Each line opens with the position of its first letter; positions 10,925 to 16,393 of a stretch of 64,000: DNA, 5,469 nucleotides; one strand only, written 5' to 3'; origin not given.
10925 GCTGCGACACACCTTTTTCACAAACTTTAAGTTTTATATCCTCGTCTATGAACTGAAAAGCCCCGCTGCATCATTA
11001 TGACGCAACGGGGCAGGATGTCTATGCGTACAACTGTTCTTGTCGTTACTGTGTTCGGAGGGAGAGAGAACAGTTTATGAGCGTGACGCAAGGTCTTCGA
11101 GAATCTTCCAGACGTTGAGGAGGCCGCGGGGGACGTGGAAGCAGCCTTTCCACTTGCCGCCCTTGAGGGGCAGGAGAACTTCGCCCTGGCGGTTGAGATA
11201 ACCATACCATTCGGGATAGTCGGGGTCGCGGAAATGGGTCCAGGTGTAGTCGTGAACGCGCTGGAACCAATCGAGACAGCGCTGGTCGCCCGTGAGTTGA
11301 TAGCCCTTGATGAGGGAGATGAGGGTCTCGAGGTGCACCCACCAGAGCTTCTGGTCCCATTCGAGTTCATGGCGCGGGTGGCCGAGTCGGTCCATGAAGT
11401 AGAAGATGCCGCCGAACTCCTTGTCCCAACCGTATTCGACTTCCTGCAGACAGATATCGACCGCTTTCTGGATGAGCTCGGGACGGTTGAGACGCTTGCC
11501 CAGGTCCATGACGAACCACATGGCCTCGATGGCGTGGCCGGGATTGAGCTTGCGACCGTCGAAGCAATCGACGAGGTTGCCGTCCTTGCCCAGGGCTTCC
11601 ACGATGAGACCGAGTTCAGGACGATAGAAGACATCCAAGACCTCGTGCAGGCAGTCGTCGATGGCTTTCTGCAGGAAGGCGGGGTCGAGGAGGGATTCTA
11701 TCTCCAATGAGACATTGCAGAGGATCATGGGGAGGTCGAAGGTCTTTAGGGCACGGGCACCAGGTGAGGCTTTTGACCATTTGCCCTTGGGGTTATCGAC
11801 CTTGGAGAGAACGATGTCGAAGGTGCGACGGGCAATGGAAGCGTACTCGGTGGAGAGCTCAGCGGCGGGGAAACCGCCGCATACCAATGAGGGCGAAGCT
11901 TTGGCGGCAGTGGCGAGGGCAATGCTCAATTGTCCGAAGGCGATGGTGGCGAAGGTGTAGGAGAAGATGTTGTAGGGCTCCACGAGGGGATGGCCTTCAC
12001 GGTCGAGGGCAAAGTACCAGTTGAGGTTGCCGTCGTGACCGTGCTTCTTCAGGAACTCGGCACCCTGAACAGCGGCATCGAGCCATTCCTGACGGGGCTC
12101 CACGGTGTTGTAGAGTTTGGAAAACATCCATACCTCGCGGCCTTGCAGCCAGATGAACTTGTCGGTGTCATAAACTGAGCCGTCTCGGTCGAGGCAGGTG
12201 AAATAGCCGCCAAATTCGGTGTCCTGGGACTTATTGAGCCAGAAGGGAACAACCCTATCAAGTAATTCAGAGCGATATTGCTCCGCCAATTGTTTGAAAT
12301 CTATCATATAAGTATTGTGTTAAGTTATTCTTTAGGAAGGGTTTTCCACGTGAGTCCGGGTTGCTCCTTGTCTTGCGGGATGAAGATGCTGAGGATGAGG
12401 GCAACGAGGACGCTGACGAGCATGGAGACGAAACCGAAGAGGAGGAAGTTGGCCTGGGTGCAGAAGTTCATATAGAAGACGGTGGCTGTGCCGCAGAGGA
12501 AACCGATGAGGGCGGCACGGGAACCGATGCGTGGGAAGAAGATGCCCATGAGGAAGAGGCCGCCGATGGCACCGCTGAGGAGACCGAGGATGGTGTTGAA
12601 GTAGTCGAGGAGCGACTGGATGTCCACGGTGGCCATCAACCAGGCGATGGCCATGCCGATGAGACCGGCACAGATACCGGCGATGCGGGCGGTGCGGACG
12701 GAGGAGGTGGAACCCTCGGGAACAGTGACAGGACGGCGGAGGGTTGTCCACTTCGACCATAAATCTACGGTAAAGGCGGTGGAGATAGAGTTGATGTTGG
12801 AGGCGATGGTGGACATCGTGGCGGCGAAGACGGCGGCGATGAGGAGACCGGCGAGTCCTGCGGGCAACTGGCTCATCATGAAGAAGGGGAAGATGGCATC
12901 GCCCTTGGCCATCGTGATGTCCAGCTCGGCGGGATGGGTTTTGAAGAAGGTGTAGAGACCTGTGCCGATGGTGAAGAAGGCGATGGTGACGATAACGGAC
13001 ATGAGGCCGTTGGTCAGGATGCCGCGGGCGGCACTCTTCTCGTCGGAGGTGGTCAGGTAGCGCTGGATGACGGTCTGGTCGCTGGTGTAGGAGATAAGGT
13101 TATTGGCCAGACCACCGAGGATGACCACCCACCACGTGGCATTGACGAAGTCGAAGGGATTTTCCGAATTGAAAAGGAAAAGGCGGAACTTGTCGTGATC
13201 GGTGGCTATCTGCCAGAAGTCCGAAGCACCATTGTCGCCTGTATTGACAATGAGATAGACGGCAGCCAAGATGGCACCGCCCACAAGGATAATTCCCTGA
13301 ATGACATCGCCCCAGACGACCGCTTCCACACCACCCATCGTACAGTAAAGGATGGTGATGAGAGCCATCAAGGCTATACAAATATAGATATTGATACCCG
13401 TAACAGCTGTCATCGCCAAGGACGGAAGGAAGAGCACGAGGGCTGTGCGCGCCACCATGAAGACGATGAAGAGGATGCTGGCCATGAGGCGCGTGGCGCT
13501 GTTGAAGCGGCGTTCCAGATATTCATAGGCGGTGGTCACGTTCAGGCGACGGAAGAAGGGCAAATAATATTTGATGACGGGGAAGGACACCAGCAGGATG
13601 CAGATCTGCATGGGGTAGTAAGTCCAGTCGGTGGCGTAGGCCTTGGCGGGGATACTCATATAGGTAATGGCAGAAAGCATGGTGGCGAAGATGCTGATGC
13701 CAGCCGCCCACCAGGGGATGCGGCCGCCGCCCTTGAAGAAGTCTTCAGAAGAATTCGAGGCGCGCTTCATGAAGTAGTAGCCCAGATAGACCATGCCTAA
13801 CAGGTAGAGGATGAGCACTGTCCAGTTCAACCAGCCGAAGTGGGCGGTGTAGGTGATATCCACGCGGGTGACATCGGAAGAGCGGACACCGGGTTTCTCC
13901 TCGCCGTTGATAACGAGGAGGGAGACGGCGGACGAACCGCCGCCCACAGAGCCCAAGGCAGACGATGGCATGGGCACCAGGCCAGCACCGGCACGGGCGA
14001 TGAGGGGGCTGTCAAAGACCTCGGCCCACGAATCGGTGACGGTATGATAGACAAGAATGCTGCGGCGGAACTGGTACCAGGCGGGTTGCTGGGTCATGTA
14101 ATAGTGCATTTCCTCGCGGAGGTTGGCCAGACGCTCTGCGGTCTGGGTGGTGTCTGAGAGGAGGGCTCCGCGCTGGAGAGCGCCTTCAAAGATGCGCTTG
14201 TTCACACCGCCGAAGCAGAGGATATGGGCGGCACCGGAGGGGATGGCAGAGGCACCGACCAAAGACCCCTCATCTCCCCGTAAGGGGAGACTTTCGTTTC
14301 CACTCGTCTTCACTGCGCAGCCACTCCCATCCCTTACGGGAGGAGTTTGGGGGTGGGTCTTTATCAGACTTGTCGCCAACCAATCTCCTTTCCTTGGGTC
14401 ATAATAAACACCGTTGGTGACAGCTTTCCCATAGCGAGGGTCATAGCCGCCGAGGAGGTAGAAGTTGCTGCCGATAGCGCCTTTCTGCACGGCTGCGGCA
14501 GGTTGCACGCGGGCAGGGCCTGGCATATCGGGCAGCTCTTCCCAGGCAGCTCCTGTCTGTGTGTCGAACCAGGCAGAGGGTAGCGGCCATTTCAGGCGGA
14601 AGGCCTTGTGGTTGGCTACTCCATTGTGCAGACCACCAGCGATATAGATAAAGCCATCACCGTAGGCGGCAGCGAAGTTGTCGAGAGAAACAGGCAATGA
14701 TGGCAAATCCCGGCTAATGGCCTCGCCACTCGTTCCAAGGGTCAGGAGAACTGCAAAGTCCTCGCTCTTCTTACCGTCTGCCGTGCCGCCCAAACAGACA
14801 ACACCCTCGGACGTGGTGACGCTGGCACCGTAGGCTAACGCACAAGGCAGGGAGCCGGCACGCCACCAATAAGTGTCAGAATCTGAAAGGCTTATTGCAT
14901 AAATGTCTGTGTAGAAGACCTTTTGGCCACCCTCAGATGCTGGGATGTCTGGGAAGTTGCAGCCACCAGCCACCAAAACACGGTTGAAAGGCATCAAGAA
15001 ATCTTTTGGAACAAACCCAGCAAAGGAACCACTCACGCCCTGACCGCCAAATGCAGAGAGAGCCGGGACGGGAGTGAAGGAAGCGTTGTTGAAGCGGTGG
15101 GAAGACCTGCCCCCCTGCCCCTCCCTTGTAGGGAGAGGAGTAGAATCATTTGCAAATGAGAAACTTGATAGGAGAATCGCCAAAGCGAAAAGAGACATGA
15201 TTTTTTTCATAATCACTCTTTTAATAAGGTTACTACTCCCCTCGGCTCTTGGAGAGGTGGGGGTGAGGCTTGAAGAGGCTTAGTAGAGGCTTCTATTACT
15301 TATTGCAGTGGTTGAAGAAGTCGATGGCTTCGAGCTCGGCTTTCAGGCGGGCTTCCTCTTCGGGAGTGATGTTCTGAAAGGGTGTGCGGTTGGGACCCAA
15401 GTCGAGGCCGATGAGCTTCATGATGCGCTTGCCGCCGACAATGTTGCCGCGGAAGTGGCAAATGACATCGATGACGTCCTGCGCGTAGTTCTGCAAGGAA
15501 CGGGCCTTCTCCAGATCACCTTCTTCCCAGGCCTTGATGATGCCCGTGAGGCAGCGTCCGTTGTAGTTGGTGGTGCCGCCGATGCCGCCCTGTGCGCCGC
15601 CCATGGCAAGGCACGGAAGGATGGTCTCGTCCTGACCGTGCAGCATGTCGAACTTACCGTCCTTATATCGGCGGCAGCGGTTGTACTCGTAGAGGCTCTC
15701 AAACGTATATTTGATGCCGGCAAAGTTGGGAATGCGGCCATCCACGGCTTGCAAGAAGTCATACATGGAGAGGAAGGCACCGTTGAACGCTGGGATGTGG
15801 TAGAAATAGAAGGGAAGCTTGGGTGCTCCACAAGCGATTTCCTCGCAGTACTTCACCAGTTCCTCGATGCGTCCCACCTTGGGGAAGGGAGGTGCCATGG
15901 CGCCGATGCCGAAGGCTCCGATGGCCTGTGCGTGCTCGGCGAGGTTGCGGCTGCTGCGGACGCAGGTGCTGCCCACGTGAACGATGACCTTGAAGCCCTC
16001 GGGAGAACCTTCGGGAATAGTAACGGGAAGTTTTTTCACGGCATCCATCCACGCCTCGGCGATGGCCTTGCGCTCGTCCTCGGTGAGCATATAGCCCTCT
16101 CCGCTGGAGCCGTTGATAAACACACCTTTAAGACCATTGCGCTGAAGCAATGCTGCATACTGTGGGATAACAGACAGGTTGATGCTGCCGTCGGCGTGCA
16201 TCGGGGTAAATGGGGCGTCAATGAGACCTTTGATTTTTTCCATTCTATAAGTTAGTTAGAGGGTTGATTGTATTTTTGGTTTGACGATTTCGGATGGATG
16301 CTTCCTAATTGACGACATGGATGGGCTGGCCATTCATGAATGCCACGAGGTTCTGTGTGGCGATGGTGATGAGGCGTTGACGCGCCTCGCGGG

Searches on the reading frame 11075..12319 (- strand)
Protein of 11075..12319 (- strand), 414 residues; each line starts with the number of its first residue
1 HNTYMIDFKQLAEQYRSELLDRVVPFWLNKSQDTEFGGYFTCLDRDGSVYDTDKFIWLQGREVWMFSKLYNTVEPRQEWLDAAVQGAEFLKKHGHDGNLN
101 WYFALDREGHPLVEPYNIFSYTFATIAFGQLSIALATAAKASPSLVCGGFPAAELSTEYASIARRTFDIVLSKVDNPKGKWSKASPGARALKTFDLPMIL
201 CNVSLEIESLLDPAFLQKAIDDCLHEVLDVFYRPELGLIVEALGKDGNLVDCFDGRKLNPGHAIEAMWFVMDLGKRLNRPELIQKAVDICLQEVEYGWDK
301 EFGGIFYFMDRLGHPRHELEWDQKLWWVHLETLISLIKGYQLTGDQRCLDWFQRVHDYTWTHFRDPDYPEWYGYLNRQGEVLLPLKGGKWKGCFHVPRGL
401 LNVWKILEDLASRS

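Call 40: search_protein_families(library=pfam, proteins=[window:11075-12319:-], max_evalue=0.001)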
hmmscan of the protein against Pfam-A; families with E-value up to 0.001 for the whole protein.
window:11075-12319:- (414 aa): 1 family
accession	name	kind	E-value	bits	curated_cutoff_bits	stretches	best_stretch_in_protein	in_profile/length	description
PF07221.17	GlcNAc_2-epim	-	2.7e-75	254.2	23.4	1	38-391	1-340/347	N-acylglucosamine 2-epimerase (GlcNAc 2-epimerase)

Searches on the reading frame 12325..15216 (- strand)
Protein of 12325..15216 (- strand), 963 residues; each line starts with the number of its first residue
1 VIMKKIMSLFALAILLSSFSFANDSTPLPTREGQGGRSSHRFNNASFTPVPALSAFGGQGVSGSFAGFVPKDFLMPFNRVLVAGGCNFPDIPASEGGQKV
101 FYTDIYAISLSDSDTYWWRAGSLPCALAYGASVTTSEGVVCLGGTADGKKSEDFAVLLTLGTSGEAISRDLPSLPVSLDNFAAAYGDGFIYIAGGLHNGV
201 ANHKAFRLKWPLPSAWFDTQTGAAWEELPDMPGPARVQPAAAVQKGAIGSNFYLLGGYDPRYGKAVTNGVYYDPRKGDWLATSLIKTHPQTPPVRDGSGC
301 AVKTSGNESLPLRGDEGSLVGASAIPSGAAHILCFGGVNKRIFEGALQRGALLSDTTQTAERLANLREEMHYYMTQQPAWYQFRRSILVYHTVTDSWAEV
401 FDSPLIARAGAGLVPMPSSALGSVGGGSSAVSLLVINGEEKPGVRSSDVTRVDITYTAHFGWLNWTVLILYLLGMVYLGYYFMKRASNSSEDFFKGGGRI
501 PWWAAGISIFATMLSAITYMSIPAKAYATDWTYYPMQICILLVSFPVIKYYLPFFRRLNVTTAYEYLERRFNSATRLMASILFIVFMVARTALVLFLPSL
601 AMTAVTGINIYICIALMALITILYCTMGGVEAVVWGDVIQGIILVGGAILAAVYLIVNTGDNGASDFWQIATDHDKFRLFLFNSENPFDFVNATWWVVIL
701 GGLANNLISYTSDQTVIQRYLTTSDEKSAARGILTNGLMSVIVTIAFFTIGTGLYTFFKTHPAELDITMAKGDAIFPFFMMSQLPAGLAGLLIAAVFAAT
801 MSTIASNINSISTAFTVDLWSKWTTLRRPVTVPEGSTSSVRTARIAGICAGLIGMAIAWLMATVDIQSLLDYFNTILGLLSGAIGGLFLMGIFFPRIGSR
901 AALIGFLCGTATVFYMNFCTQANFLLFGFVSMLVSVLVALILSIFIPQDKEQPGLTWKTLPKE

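Call 8: search_protein_families(library=pfam, proteins=[window:12325-15216:-], max_evalue=0.01)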
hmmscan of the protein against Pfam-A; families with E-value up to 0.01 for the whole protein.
window:12325-15216:- (963 aa): 5 families
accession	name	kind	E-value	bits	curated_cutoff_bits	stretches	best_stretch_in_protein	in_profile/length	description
PF00474.23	SSF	-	1.5e-49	169.4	22.8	1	493-909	1-406/406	Sodium:solute symporter family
PF24996.1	NANM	-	1.3e-32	113.5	45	3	318-458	106-226/350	N-acetylneuraminate epimerase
PF13964.12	Kelch_6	-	8.2e-09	35.6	25.3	1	182-234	7-49/50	Kelch motif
PF24681.1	Kelch_KLHDC2_KLHL20_DRC7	-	0.00011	22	50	1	79-302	10-211/221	KLHDC2/KLHL20/DRC7 Kelch-repeats domain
PF25210.1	Kelch_FKB95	-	0.0017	18.5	70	1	169-284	71-167/268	FKB95, Kelch-repeats domain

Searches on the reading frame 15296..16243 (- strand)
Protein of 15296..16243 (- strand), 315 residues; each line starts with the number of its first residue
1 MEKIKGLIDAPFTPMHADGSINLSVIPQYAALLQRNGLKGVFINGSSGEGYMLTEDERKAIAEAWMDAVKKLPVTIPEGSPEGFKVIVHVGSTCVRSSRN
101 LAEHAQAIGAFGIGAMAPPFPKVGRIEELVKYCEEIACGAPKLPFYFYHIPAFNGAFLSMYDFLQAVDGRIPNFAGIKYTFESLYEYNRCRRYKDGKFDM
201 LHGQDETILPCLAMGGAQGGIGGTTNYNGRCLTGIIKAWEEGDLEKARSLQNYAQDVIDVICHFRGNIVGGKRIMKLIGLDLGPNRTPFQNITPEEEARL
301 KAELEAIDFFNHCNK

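Call 39: search_solved_structures(query=window:15296-16243:-, show_alignments=1)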
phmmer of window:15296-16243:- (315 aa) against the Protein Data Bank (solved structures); distinct sequences matched with E-value up to 0.001: 133 (the best 60 are shown).
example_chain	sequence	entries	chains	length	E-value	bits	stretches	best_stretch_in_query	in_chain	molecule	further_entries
6arh_A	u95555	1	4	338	3.3e-56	194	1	2-311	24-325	N-acetylneuraminate lyase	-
5afd_A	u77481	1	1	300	7.9e-54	186.2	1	1-312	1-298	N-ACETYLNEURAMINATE LYASE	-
6h4e_A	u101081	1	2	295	2.9e-50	174.4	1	3-309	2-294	Putative N-acetylneuraminate lyase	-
4n4p_A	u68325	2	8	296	6.5e-27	97.7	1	2-301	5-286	Acylneuraminate lyase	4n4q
6rab_A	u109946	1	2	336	2.4e-25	92.6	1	1-300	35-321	Putative N-acetylneuraminate lyase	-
1nal_1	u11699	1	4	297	3.5e-25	92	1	4-302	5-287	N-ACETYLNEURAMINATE LYASE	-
8u8w_A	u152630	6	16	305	3.7e-25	91.9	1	3-303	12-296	N-acetylneuraminate lyase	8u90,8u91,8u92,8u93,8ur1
3lch_A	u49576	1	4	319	8.1e-25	90.8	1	4-293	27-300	N-acetylneuraminate lyase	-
1fdy_A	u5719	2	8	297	8.9e-25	90.7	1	4-291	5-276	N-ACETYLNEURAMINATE LYASE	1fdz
2wnn_A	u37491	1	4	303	1.4e-24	90.1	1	4-291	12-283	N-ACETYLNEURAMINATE LYASE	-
2wo5_A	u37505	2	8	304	1.4e-24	90.1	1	4-291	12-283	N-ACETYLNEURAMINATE LYASE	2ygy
3lcl_A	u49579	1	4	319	1.4e-24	90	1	4-292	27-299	N-acetylneuraminate lyase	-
3lcf_A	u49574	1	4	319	1.6e-24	89.9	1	4-291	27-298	N-acetylneuraminate lyase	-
3lbc_A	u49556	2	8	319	1.6e-24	89.9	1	4-291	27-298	N-acetylneuraminate lyase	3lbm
6rb7_A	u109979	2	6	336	1.7e-24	89.8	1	1-300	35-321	Putative N-acetylneuraminate lyase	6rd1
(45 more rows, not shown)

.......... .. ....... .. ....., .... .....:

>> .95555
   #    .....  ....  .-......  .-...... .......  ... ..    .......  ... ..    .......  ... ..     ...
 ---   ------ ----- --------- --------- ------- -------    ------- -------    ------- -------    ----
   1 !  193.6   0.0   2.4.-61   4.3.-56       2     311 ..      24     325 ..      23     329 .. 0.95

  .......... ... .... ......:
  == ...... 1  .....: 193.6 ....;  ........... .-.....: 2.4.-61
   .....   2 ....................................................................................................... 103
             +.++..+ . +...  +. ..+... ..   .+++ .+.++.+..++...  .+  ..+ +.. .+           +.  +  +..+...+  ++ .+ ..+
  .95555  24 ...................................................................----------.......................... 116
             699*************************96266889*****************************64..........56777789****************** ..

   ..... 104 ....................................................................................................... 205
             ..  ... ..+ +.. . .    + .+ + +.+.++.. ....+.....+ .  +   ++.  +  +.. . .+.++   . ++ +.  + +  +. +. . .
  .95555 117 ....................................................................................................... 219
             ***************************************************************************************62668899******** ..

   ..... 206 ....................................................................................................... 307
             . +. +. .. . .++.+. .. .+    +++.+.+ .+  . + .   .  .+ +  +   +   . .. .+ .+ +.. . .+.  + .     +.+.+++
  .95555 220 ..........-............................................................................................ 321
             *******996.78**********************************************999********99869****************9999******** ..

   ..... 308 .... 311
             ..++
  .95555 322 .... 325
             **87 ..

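Call 40: search_protein_families(library=pfam, proteins=[window:15296-16243:-], max_evalue=0.001)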
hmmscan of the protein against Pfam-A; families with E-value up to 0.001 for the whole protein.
window:15296-16243:- (315 aa): 1 family
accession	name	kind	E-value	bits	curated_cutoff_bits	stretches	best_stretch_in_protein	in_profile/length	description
PF00701.28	DHDPS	-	4e-44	150.9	22.1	1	4-306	2-288/289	Dihydrodipicolinate synthetase family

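Call 43: find_homologous_proteins(query=window:15296-16243:-)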
Query window:15296-16243:- (315 aa): 6941 proteins with E <= 0.001 among 8000 candidates; the best 120 are listed.
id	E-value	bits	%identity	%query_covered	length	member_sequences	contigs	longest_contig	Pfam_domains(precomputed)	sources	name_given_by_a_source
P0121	1.2e-215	733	100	100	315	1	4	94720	PF00701.29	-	-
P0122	7.8e-206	701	95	100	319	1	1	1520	PF00701.29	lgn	-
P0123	3.0e-205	699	96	99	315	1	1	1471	PF00701.29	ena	-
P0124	3.3e-203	692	94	100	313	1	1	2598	PF00701.29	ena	-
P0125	3.1e-201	685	94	100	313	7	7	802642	PF00701.29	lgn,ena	-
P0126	9.9e-196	667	93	100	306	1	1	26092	PF00701.29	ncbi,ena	-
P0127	1.0e-195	667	93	100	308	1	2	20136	PF00701.29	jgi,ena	-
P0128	3.9e-195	665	92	100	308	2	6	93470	PF00701.29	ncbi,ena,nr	ncbi:MAG: dihydrodipicolinate synthase family protein [Bacteroidaceae bacterium]|nr:dihydrodipicolin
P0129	1.3e-194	664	92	100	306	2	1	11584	PF00701.29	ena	-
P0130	6.2e-192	655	90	100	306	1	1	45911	PF00701.29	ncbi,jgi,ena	-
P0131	2.0e-191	653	91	100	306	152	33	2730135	PF00701.29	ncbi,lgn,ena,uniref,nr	ncbi:dihydrodipicolinate synthase family protein [Prevotella sp. Rep29]|uniref:dihydrodipicolinate s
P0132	4.3e-191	652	90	100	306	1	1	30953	PF00701.29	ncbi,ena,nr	ncbi:MAG: dihydrodipicolinate synthase family protein [Bacteroidaceae bacterium]|nr:dihydrodipicolin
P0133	4.6e-191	652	90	100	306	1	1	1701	PF00701.29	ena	-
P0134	8.1e-191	651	90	100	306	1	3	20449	PF00701.29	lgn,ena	-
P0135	8.2e-191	651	90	100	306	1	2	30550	PF00701.29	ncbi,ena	-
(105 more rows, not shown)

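Call 46: find_encoding_contigs(protein=P0125, flank=10000, max_places=4)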
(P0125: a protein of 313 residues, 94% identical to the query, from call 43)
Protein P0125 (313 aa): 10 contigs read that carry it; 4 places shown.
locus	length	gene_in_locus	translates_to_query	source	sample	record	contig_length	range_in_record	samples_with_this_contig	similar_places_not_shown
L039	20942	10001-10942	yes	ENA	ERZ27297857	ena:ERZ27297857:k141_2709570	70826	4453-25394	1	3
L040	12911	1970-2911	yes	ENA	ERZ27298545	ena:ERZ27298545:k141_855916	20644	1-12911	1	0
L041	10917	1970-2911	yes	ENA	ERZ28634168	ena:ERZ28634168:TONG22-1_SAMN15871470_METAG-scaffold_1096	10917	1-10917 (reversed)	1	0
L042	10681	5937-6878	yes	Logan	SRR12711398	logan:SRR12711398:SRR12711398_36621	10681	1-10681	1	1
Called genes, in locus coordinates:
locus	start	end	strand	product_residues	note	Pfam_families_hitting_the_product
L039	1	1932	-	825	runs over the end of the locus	PF02837:Glyco_hydro_2_N (weak), PF22666:Glyco_hydro_2_N2 (faint), PF00703:Glyco_hydro_2, PF02836:Glyco_hydro_2_C, PF16355:DUF4982, PF18565:Glyco_hydro2_C5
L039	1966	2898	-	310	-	PF07992:Pyr_redox_2, PF13738:Pyr_redox_3, PF00070:Pyr_redox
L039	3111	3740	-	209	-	PF16584:LolA_2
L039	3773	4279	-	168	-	PF21785:Bflower_2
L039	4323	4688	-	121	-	PF04342:DMT_6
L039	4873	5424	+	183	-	PF04542:Sigma70_r2, PF08281:Sigma70_r4_2, PF04545:Sigma70_r4 (weak)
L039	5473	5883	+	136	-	-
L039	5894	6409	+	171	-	-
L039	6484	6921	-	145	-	-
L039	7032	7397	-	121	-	-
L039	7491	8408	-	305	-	PF23023:Anti-Pycsar_Apyc1, PF00753:Lactamase_B, PF12706:Lactamase_B_2 (weak)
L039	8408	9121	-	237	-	PF06508:QueC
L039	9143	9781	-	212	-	PF02592:Vut_1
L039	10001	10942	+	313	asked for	PF00701:DHDPS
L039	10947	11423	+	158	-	PF13505:OMP_b-brl (faint)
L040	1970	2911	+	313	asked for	PF00701:DHDPS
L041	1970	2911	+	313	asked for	PF00701:DHDPS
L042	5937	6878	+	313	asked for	PF00701:DHDPS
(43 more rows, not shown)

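Call 47: find_encoding_contigs(protein=P0121, flank=10000, max_places=4)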
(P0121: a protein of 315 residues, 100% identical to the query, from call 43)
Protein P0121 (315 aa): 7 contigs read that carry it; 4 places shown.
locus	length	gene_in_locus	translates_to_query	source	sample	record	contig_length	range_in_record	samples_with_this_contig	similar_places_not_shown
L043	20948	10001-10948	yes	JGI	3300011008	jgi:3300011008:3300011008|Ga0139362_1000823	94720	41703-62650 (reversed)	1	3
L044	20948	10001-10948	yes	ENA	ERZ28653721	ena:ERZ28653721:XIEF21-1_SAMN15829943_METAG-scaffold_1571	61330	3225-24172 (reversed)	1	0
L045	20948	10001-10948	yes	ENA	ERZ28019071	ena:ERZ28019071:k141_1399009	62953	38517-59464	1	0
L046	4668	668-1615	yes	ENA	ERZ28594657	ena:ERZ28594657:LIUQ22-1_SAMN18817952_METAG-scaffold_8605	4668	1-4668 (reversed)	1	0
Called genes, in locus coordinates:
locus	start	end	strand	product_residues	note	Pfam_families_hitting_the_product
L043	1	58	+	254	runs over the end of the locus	PF02775:TPP_enzyme_C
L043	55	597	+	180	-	PF01558:POR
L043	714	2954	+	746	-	PF14121:Porin_10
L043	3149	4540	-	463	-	PF13091:PLDc_2, PF00614:PLDc (weak), PF13091:PLDc_2, PF00614:PLDc (weak)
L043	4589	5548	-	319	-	PF01380:SIS, PF00571:CBS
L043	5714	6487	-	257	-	PF00793:DAHP_synth_1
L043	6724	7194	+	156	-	PF01575:MaoC_dehydratas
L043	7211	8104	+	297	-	PF00701:DHDPS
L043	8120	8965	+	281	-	PF00160:Pro_isomerase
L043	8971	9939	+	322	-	PF00389:2-Hacid_dh, PF02826:2-Hacid_dh_C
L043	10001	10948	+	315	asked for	PF00701:DHDPS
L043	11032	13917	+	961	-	PF24996:NANM, PF00474:SSF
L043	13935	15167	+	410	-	PF07221:GlcNAc_2-epim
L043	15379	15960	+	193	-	PF04542:Sigma70_r2, PF08281:Sigma70_r4_2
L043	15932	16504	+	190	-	PF16344:FecR_C (weak)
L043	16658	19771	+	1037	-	PF14905:OMP_b-brl_3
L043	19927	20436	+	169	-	PF04542:Sigma70_r2, PF08281:Sigma70_r4_2, PF04545:Sigma70_r4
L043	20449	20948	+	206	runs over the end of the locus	-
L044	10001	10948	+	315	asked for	PF00701:DHDPS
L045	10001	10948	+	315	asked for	PF00701:DHDPS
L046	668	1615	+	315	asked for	PF00701:DHDPS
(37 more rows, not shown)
